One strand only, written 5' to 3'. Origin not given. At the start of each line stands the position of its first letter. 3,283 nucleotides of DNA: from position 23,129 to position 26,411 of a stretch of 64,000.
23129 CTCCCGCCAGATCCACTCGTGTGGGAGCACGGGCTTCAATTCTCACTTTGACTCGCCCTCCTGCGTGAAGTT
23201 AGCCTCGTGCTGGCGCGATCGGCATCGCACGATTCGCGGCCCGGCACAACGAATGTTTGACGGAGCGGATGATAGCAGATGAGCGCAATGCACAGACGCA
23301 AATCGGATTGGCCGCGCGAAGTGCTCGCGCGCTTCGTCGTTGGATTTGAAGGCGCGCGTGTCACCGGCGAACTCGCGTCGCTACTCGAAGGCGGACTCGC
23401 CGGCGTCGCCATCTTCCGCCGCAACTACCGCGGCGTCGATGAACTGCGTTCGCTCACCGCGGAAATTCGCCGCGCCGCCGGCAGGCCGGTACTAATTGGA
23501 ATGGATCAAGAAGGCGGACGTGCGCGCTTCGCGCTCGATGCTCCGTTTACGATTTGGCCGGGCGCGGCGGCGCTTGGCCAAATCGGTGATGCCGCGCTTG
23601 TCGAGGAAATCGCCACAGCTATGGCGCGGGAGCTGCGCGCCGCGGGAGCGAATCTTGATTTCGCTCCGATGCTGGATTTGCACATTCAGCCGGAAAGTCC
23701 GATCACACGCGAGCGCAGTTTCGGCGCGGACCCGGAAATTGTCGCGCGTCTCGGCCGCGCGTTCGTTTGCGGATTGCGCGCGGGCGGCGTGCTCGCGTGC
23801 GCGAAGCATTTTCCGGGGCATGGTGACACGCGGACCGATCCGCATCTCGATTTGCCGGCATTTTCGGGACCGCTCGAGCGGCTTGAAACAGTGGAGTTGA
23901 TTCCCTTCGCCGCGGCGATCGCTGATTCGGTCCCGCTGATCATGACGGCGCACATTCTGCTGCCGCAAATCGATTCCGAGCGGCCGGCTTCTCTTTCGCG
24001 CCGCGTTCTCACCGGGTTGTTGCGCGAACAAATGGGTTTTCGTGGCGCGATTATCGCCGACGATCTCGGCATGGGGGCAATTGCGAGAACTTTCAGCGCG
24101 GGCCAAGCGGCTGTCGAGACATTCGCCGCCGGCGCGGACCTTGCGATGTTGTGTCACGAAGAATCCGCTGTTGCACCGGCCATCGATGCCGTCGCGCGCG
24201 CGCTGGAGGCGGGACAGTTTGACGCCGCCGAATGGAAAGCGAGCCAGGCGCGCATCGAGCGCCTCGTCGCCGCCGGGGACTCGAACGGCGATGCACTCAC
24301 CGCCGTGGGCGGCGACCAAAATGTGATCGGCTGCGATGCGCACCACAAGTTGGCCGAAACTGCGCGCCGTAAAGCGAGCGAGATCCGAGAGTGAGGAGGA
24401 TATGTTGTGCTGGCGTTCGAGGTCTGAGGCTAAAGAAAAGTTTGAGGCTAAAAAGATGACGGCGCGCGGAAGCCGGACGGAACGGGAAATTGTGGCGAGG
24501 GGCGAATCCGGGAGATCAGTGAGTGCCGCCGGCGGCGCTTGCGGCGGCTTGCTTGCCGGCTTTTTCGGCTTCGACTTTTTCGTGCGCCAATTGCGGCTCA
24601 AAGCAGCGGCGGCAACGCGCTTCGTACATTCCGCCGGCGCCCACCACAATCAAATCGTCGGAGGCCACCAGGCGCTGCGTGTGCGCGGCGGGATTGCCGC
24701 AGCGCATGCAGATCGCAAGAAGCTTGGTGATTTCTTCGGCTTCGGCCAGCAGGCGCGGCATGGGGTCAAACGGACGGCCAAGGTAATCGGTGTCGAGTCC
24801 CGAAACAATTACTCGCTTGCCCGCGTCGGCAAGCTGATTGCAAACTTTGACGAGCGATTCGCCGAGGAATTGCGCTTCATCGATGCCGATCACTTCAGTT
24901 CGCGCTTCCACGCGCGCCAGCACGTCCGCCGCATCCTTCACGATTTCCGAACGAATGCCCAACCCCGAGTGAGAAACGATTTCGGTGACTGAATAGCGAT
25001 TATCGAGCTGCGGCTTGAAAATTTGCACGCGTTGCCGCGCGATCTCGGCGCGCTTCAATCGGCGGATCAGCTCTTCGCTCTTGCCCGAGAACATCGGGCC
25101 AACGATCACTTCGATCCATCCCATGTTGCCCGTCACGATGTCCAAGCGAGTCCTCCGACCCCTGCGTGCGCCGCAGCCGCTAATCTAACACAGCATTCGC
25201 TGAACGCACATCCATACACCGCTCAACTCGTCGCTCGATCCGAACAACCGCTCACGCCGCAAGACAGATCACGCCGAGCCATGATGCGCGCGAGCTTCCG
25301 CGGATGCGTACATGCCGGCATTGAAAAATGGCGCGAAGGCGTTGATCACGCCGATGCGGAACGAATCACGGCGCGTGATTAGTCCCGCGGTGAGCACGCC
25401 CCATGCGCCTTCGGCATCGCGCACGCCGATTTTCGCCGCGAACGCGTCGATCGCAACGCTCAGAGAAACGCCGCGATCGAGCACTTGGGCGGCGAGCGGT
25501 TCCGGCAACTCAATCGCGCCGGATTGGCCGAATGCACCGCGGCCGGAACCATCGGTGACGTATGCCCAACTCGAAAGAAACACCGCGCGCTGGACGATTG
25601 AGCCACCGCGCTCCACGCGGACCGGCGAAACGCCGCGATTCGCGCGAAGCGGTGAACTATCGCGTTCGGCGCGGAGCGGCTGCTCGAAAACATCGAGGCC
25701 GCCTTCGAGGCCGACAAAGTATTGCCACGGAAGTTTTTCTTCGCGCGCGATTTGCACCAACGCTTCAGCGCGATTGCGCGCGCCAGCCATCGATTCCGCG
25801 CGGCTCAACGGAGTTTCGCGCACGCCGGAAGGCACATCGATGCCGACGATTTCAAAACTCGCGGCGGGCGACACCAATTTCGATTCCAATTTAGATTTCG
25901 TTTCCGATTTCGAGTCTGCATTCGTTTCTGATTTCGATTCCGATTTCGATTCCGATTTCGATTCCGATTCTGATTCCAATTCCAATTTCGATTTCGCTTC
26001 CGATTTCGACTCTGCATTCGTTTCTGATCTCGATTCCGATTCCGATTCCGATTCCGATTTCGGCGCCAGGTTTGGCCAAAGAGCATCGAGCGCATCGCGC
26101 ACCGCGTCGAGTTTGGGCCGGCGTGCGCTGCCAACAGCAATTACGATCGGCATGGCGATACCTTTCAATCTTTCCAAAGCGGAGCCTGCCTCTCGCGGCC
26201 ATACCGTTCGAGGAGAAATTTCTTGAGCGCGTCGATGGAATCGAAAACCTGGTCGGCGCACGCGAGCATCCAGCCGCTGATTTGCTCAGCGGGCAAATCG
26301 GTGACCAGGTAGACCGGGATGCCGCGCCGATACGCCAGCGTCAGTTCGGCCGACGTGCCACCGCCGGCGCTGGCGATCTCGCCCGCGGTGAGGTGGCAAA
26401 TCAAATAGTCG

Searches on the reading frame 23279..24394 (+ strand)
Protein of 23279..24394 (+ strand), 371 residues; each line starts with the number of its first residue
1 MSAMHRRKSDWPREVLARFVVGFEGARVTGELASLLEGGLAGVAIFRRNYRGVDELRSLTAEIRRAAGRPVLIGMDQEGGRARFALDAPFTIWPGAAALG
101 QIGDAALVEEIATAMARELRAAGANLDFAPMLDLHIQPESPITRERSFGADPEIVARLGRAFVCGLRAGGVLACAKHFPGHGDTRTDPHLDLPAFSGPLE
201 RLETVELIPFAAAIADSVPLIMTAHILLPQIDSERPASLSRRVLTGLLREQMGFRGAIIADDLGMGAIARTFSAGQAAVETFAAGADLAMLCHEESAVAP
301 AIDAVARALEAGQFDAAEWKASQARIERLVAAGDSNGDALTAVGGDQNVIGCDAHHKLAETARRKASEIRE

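Call 39: search_protein_families(library=pfam, proteins=[window:23279-24394:+], max_evalue=0.0001)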
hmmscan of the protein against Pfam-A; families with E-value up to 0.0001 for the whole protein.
window:23279-24394:+ (371 aa): 1 family
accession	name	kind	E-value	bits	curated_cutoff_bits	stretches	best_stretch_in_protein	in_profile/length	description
PF00933.27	Glyco_hydro_3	-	8.6e-77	259.1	27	1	34-329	23-316/316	Glycosyl hydrolase family 3 N terminal domain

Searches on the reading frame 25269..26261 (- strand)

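Call 39: search_protein_families(library=pfam, proteins=[window:25269-26261:-], max_evalue=0.0001)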
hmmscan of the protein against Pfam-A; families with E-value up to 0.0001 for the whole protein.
window:25269-26261:- (330 aa): 1 family
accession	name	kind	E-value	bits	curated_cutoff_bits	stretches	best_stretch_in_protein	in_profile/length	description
PF01931.24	NTPase_I-T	-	7.3e-30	104.4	25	2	216-313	66-162/162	Protein of unknown function DUF84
